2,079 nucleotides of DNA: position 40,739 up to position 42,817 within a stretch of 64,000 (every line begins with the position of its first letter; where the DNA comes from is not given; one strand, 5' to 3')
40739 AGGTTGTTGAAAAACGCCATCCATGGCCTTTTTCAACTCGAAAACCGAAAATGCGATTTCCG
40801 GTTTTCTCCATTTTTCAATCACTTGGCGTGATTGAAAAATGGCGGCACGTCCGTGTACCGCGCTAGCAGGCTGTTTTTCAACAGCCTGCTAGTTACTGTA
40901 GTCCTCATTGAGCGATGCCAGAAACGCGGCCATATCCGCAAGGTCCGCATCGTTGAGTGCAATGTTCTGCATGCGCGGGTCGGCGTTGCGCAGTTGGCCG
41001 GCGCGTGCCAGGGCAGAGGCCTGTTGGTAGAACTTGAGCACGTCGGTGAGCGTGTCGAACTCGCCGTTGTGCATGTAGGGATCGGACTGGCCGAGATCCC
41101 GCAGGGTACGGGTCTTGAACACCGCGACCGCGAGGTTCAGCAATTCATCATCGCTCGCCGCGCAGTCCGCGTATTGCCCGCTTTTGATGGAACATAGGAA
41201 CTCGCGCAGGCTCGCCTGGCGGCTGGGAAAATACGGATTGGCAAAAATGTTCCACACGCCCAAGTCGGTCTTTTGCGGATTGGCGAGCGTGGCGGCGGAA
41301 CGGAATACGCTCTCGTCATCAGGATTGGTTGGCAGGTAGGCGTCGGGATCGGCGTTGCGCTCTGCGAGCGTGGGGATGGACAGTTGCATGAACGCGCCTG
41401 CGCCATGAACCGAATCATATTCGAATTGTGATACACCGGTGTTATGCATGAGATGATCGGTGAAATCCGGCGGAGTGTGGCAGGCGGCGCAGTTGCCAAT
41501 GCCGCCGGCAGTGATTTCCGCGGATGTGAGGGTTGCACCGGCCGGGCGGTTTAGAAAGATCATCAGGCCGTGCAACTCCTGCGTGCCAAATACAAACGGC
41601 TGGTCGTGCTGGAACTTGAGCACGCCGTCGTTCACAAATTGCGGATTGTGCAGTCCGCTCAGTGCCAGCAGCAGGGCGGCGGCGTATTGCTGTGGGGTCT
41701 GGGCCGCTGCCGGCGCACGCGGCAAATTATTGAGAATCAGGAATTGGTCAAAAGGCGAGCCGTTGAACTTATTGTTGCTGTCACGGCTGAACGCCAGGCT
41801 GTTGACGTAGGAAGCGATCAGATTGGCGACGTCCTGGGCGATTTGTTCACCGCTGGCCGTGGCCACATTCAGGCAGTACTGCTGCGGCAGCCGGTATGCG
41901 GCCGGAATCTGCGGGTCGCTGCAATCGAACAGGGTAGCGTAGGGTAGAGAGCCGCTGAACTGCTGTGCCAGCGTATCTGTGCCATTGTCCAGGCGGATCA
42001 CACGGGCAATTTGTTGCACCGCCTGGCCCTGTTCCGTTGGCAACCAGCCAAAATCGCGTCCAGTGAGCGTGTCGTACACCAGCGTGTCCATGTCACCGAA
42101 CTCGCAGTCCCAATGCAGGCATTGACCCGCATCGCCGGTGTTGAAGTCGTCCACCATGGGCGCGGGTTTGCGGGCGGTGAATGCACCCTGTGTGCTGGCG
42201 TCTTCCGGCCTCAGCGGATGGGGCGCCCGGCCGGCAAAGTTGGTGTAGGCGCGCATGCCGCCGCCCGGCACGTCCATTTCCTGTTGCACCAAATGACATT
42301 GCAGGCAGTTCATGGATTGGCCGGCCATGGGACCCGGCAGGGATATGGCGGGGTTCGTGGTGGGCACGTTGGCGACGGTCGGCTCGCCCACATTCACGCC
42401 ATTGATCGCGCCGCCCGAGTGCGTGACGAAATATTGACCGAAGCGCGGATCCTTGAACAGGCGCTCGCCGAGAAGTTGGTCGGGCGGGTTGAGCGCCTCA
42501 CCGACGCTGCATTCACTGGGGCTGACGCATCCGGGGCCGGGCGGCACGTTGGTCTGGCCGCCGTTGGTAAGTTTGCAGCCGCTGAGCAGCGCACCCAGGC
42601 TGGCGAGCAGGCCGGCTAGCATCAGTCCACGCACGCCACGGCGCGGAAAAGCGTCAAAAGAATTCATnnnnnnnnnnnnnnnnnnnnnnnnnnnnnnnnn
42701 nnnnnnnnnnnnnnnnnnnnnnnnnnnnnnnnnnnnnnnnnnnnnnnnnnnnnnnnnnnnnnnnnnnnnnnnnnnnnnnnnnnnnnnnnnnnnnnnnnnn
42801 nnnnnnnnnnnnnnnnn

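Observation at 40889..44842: Non-canonical FTR1 iron-uptake operon: cupredoxin - FTR1 permease - OM beta-barrel - di-heme cytochrome c peroxidase, divergent from bfd-bfr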

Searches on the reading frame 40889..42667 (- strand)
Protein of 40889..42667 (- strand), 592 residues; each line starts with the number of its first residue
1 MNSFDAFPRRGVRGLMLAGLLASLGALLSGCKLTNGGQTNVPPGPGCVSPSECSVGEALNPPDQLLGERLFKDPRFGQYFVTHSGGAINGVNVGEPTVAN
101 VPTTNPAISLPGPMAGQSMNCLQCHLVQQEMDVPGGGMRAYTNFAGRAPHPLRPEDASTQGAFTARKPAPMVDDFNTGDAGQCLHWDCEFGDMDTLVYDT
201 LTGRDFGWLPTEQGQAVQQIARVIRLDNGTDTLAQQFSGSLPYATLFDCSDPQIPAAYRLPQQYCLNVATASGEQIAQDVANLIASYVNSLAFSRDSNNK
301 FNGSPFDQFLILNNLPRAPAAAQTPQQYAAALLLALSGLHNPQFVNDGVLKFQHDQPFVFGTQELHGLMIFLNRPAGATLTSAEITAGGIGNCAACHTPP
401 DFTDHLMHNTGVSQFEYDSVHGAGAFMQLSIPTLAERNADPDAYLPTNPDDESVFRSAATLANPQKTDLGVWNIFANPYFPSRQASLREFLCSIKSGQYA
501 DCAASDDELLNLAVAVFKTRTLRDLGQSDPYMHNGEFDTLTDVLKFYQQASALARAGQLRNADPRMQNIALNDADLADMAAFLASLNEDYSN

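Call 3: search_protein_families(library=pfam, proteins=[window:40889-42667:-], max_evalue=0.01)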
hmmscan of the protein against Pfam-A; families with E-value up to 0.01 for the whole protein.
window:40889-42667:- (592 aa): 1 family
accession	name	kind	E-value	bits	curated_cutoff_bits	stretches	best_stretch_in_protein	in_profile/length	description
PF00034.26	Cytochrom_C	-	8.1e-05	24.3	21.3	0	547-586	49-89/90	Cytochrome c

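Call 4: search_protein_families(library=ncbifam, proteins=[window:40889-42667:-], max_evalue=0.01)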
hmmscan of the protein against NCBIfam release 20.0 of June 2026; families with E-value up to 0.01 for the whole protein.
window:40889-42667:- (592 aa): 4 families
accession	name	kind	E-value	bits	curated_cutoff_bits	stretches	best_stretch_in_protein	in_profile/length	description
TIGR04039.1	MXAN_0977_Heme2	hypoth_equivalog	1.2e-12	47.5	362.85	1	516-588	244-323/336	MbnH family di-heme enzyme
TIGR03791.1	TTQ_mauG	equivalog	5e-10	39.1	443.85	1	516-588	213-280/291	tryptophan tryptophylquinone biosynthesis enzyme MauG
TIGR03981.2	SAM_quin_mod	hypoth_equivalog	1e-07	31.2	340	1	517-551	328-362/411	His-Xaa-Ser system-associated MauG-like protein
NF040606.1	CytoC_perox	subfamily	0.0077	15.5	150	0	392-548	308-457/524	di-heme-cytochrome C peroxidase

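Call 6: find_homologous_proteins(query=window:40889-42667:-)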
Query window:40889-42667:- (592 aa): 421 proteins with E <= 0.001 among 8000 candidates; the best 120 are listed.
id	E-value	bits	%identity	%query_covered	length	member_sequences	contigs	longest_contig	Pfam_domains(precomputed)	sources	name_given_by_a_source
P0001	0.0e+0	1367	100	100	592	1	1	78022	PF00034.27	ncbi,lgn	ncbi:MAG: hypothetical protein WCC11_06590 [Gammaproteobacteria bacterium]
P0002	0.0e+0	1193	88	98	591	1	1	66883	-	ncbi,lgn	ncbi:MAG: hypothetical protein WBR15_04910 [Gammaproteobacteria bacterium]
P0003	0.0e+0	1181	85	100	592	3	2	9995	-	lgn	-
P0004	0.0e+0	1132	84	97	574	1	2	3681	-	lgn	-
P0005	0.0e+0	1125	82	100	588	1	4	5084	-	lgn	-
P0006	0.0e+0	1120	82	98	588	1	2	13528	-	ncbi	ncbi:MAG: hypothetical protein ACRETA_11840 [Gammaproteobacteria bacterium]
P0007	0.0e+0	1118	81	100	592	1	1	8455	-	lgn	-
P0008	1.1e-279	947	70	99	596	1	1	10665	-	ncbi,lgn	-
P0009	2.2e-279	946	70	99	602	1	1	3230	-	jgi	jgi:hypothetical protein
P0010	2.4e-279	946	71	98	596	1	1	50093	-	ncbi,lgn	ncbi:MAG: hypothetical protein WBR29_07240 [Gammaproteobacteria bacterium]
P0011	4.8e-276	935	69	100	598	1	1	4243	PF00034.27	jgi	jgi:hypothetical protein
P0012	6.2e-273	925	69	98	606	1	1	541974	-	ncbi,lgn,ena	-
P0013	2.8e-268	909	67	98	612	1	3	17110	-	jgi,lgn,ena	-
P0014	3.4e-267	906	69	95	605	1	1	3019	PF00034.27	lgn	-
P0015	2.0e-263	893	68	95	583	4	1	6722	-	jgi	jgi:hypothetical protein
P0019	4.9e-221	753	59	98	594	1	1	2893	PF03150.20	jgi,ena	-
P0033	3.3e-182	625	53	95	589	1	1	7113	PF03150.20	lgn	-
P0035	8.6e-179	614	52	92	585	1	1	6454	PF03150.20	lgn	-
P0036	2.1e-175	603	51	95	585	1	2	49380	PF03150.20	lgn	-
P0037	9.9e-150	518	49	91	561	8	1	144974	PF03150.20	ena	-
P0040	8.5e-143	495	49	90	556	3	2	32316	PF03150.20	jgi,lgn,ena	-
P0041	7.4e-142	492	47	90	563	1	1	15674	PF03150.20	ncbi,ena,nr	ncbi:MAG TPA: hypothetical protein DF383_12960 [Deltaproteobacteria bacterium]|nr:hypothetical prote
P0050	2.9e-138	480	44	92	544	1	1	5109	PF03150.20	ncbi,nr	ncbi:MAG: hypothetical protein JNK65_07845 [Deltaproteobacteria bacterium]|nr:hypothetical protein [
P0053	1.3e-136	474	45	89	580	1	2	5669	PF03150.20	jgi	jgi:hypothetical protein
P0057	1.9e-135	471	45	90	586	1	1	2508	PF03150.20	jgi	jgi:hypothetical protein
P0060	5.9e-135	469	43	95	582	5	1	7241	PF03150.20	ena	-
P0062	8.8e-135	468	45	90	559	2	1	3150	PF03150.20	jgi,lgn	jgi:cytochrome c peroxidase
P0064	1.0e-134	468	44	90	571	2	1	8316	PF03150.20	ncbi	-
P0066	1.5e-134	468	45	92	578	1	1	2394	PF03150.20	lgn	-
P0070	3.8e-134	466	43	95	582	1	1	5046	PF03150.20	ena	-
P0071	4.4e-134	466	45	90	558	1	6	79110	PF03150.20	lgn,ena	-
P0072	5.3e-134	466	45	89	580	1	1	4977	PF03150.20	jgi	jgi:hypothetical protein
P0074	5.8e-134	466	46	89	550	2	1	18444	PF03150.20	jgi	jgi:cytochrome c peroxidase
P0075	7.8e-134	465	46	92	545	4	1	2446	PF03150.20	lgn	-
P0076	8.5e-134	465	46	90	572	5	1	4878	PF03150.20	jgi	jgi:cytochrome c peroxidase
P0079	1.9e-133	464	46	90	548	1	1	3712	PF03150.20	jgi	jgi:cytochrome c peroxidase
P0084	5.0e-133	463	46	90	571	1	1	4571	PF03150.20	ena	-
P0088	2.1e-132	461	45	90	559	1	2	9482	PF03150.20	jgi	jgi:cytochrome c peroxidase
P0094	7.0e-132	459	44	97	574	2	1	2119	PF03150.20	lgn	-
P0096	1.1e-131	458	45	90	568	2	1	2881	PF03150.20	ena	-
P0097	1.4e-131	458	44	93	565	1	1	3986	PF03150.20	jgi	jgi:hypothetical protein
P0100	2.4e-131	457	45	90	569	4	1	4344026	PF03150.20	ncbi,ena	-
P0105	1.0e-130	455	44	92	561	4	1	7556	PF03150.20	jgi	jgi:hypothetical protein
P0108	1.7e-130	454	44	90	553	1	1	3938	PF03150.20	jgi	-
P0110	3.0e-130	454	44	95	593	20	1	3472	PF03150.20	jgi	-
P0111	3.3e-130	453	45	90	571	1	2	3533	PF03150.20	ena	-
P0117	1.2e-129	452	45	90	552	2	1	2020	PF03150.20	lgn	-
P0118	1.2e-129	452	45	90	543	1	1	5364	PF03150.20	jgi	jgi:cytochrome c peroxidase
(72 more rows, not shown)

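Call 8: find_related_loci(query=A1, collection=genome_contigs, flank=8000)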
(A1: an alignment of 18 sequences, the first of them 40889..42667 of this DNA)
Query A1 (592 aa) in genome_contigs; peptide patterns used: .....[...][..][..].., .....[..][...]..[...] (x = any residue, [..] = any of these).
582 stretches matched a pattern; 547 encode a relative of the query (tblastn E <= 1e-3); the best 80 are kept; 80 distinct loci.
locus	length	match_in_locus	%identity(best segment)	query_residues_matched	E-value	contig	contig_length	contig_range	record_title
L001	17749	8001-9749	88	10-592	0e+0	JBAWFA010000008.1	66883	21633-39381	MAG: Gammaproteobacteria bacterium isolate MFD05722_ilm_asm_bin35 k127_175413, whole genome shotgun sequence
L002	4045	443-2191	82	10-592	0e+0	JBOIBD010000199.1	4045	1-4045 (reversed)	MAG: Gammaproteobacteria bacterium isolate SE1507_maxbin2.bin.32 NODE_20508_length_4045_cov_1.927004, whole genome shotg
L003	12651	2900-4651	71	12-592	0e+0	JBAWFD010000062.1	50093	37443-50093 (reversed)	MAG: Gammaproteobacteria bacterium isolate MFD05722_ilm_asm_bin28 k127_320099, whole genome shotgun sequence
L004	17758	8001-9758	69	10-592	0e+0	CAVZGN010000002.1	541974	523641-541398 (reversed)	MAG: uncultured proteobacterium isolate MFD03044.bin.1.30 genome assembly, contig: contig_43206, whole genome shotgun se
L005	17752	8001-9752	61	13-592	0e+0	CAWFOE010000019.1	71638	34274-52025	MAG: uncultured proteobacterium isolate MFD06092.bin.2.155 genome assembly, contig: contig_80450, whole genome shotgun s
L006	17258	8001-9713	58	16-592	0e+0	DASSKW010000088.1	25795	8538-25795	MAG TPA_asm: Gammaproteobacteria bacterium isolate SMAG_U1153 k141_1190403, whole genome shotgun sequence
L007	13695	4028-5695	54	31-592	0e+0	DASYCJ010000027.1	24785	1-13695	MAG TPA_asm: Gammaproteobacteria bacterium isolate SMAG_U4930 k141_1474538, whole genome shotgun sequence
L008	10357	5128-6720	52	64-591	2e-180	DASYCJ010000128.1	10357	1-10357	MAG TPA_asm: Gammaproteobacteria bacterium isolate SMAG_U4930 k141_428501, whole genome shotgun sequence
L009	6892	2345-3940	48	50-590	4e-154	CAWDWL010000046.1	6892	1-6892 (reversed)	MAG: uncultured proteobacterium isolate MFD05705.bin.1.215 genome assembly, contig: contig_84893, whole genome shotgun s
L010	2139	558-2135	48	66-591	2e-163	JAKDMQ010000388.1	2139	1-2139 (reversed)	MAG: Nitrococcus sp. isolate 48_S62 48_S62_NODE_5669_length_2139_cov_15.121401, whole genome shotgun sequence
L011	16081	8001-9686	45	28-590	1e-149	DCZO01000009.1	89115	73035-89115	MAG TPA_asm: Nitrospira sp. UBA2082 UBA2082_contig_196, whole genome shotgun sequence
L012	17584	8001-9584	47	60-591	3e-147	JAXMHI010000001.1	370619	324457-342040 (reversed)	MAG: bacterium isolate STL-UBA2 C4.194.fa-1, whole genome shotgun sequence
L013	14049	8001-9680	46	44-590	2e-147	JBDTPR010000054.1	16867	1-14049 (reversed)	MAG: Candidatus Solibacter sp. isolate cluster3_bin.202 NODE_12841_length_16867_cov_6.304901, whole genome shotgun seque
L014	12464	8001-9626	46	60-590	5e-146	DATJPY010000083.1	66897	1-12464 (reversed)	MAG TPA_asm: Myxococcota bacterium isolate SMAG_U14925 k141_1472838, whole genome shotgun sequence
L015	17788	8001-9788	44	44-591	3e-143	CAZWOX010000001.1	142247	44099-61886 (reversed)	MAG TPA_asm: uncultured Nitrospira sp. isolate SRP090828_co1_90 genome assembly, contig: NODE_8_length_142247_cov_22.648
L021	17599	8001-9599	46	47-590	1e-140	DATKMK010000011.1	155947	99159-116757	MAG TPA_asm: Candidatus Binatia bacterium isolate SMAG_U14709 k141_3480376, whole genome shotgun sequence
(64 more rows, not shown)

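Call 13: search_solved_structures(query=A1, max_evalue=1, show_alignments=2)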
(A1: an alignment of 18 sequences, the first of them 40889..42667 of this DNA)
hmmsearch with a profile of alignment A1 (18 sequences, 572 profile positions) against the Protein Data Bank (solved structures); distinct sequences matched with E-value up to 1: 31.
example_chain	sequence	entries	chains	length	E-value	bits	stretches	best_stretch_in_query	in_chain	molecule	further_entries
6e1c_A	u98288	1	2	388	1.1e-08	37.2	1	495-569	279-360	Di-heme enzyme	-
6nx0_A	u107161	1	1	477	4.1e-07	32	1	495-533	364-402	Di-haem cytochrome c peroxidase family protein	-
4o1q_A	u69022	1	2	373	9.5e-06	27.5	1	496-567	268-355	Methylamine utilization protein MauG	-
6v59_A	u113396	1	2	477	1e-05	27.4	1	495-533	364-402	Di-haem cytochrome c peroxidase family protein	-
3l4m_A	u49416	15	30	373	1.1e-05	27.3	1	496-567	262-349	Methylamine utilization protein mauG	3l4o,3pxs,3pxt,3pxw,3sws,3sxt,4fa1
3rlm_A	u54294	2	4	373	1.1e-05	27.3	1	496-567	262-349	Methylamine utilization protein MauG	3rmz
4y5r_A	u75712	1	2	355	1.2e-05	27.2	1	496-567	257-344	Methylamine utilization protein MauG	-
3sjl_A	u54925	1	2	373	1.2e-05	27.2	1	496-567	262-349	Methylamine utilization protein mauG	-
4l1q_A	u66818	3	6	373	1.2e-05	27.2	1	496-567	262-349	Methylamine utilization protein MauG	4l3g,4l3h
3svw_A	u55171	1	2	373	1.2e-05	27.2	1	496-567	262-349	Methylamine utilization protein MauG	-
3sle_A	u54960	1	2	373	1.2e-05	27.2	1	496-567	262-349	Methylamine utilization protein MauG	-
3rn0_A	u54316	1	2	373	1.3e-05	27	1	496-567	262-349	Methylamine utilization protein MauG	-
3rn1_A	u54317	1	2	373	1.4e-05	27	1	496-567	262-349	Methylamine utilization protein MauG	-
3orv_A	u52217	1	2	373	0.00012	23.9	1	496-567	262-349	Methylamine utilization protein mauG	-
5c2v_C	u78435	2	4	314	0.0077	17.9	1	495-540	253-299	HYDRAZINE SYNTHASE GAMMA SUBUNIT | Hypothetical (Di heme) protein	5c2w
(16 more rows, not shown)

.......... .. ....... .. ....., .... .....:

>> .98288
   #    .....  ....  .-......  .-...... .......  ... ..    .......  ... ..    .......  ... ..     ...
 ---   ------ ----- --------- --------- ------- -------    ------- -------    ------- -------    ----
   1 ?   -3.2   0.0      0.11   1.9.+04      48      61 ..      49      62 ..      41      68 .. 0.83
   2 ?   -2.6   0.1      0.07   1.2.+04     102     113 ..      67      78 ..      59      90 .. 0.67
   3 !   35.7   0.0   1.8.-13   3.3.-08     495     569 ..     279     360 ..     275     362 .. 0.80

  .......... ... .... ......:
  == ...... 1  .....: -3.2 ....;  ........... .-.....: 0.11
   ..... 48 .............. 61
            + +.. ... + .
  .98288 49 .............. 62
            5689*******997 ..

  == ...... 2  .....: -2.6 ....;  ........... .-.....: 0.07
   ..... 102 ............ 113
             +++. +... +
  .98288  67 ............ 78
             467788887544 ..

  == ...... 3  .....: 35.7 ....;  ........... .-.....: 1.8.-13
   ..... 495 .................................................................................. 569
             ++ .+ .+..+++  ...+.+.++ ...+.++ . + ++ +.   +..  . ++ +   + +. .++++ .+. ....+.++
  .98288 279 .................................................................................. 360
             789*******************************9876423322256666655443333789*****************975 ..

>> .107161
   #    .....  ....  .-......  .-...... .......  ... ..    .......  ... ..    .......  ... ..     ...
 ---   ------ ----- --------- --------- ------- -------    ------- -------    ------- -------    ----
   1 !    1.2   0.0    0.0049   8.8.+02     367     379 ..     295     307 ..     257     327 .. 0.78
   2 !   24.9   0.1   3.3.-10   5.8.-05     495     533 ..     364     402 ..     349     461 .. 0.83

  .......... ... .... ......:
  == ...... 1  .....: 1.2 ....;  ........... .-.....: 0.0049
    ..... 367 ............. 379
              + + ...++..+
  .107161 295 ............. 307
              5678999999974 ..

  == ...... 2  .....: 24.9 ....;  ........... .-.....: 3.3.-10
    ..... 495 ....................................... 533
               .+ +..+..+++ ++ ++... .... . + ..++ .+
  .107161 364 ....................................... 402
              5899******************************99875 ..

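Call 42: search_solved_structures(query=window:40889-42667:-, max_evalue=1, show_alignments=4)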
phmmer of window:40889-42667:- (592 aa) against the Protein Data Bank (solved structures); distinct sequences matched with E-value up to 1: 14.
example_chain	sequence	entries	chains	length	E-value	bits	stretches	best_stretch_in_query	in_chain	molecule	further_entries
6nx0_A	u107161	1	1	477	0.021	16.4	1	515-551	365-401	Di-haem cytochrome c peroxidase family protein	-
4y5r_A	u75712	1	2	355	0.079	14.5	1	517-552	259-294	Methylamine utilization protein MauG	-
3sjl_A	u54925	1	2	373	0.086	14.4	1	517-552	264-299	Methylamine utilization protein mauG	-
4l1q_A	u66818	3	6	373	0.087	14.4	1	517-552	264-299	Methylamine utilization protein MauG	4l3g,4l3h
3svw_A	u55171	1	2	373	0.088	14.3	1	517-552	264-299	Methylamine utilization protein MauG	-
4o1q_A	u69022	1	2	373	0.088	14.3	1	517-552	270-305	Methylamine utilization protein MauG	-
3rlm_A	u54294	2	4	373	0.088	14.3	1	517-552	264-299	Methylamine utilization protein MauG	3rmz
3sle_A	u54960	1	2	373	0.089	14.3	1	517-552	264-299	Methylamine utilization protein MauG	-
3rn0_A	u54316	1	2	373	0.089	14.3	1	517-552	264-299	Methylamine utilization protein MauG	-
3l4m_A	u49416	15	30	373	0.089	14.3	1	517-552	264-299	Methylamine utilization protein mauG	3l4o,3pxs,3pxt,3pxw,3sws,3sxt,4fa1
3rn1_A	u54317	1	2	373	0.09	14.3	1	517-552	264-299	Methylamine utilization protein MauG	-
6e1c_A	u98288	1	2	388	0.091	14.3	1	516-588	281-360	Di-heme enzyme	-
3orv_A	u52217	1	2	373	0.38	12.2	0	517-551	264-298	Methylamine utilization protein mauG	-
4b6u_A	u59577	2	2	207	0.4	12.2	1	470-517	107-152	EUKARYOTIC TRANSLATION INITIATION FACTOR 4E TYPE 3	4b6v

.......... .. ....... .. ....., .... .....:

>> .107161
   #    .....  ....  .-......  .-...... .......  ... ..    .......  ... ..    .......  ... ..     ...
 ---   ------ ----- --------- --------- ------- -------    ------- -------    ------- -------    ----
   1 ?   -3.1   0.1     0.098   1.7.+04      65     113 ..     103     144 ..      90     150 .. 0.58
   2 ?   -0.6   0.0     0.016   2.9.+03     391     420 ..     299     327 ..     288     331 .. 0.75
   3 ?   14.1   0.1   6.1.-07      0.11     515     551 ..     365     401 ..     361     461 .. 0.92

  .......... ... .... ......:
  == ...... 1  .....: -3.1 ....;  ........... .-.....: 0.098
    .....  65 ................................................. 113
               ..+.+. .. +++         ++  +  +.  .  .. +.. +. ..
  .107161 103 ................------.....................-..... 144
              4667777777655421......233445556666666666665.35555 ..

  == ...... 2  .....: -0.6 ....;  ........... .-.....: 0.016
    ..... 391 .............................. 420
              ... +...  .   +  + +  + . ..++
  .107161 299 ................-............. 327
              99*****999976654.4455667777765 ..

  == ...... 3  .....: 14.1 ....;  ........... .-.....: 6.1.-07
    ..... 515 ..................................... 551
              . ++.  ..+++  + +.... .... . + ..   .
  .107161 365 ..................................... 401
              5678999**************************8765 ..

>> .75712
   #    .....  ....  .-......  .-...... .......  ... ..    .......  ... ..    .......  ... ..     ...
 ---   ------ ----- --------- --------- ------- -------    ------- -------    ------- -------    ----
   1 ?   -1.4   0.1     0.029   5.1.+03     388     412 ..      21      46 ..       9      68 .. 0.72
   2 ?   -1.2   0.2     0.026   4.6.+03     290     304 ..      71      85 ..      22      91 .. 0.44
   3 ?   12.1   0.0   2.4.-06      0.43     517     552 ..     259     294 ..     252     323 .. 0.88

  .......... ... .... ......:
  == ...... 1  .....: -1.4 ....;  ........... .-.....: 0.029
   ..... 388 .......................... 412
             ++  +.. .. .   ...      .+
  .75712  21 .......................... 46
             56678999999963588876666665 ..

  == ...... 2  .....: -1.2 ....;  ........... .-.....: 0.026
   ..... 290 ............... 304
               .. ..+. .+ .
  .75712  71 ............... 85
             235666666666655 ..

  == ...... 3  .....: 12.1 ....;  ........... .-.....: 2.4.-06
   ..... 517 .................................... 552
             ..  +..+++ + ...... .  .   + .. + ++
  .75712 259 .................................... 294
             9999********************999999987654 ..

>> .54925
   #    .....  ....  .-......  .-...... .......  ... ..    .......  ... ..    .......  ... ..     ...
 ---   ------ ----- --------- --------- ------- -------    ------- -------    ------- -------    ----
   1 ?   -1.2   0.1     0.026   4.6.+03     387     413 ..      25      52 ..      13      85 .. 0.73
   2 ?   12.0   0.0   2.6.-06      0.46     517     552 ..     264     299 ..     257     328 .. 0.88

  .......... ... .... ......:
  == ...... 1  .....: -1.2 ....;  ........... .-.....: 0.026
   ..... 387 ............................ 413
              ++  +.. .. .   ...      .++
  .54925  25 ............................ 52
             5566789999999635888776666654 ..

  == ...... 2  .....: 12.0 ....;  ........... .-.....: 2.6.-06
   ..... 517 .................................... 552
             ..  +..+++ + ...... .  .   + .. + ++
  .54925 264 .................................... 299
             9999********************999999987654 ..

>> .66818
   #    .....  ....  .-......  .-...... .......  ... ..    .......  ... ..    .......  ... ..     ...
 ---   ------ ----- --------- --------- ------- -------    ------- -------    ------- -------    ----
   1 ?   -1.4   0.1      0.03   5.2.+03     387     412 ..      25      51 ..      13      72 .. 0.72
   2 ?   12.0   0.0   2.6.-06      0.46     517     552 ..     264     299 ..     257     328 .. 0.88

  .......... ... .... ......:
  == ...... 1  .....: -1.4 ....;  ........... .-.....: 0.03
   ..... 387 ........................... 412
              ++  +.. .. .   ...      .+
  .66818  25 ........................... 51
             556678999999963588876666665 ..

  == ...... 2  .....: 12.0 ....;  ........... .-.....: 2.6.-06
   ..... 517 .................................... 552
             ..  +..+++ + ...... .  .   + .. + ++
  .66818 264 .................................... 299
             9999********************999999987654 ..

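Call 48: predict_structure(alignment_id=A3)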
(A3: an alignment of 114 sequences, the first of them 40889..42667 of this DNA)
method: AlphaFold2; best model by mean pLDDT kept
length: 592 residues; sequences in the alignment: 114
mean_pLDDT: 89.3   pTM: 0.87
mean pLDDT of the five models: 89.3, 89.2, 87.4, 87.3, 86.7
residues with pLDDT >= 90: 421; 70-90: 110; 50-70: 38; < 50: 23
segments of 3 or more residues with pLDDT < 50: 1-7, 31-45
pLDDT, mean of each block of 10 residues (from residue 1): 43 74 72 35 52 66 95 96 96 93 87 92 87 83 84 72 72 90 93 95 92 97 98 94 96 94 96 98 95 90 96 97 96 98 95 88 99 97 98 97 97 97 97 95 77 83 93 94 97 96 98 96 89 92 98 98 98 98 92 55
secondary structure, 60 per line:
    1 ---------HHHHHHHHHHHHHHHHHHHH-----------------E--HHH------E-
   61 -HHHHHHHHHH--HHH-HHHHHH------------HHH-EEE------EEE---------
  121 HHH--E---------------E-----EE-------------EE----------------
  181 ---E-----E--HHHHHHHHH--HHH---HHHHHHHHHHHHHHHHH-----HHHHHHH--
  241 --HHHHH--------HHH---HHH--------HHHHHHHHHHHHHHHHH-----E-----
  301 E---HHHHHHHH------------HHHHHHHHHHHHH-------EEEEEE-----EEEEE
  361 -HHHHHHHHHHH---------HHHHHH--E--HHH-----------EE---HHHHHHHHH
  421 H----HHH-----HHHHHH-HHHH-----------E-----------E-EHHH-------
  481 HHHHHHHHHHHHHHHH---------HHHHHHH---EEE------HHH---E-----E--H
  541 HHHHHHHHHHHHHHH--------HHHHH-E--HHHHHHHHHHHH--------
elements in order: H10-29 H62-71 H78-83 E100-102 E109-111 H193-201 H210-226 H232-238 H243-247 H273-289 H305-312 H325-337 E345-350 E356-360 H362-372 H382-387 H412-421 H434-439 H441-444 H481-496 H506-512 E516-518 H540-555 H564-568 H573-584
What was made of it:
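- On bCCP_MauG di-haem superfamily: AF2 pLDDT 89.3, pTM 0.87 (call 48).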
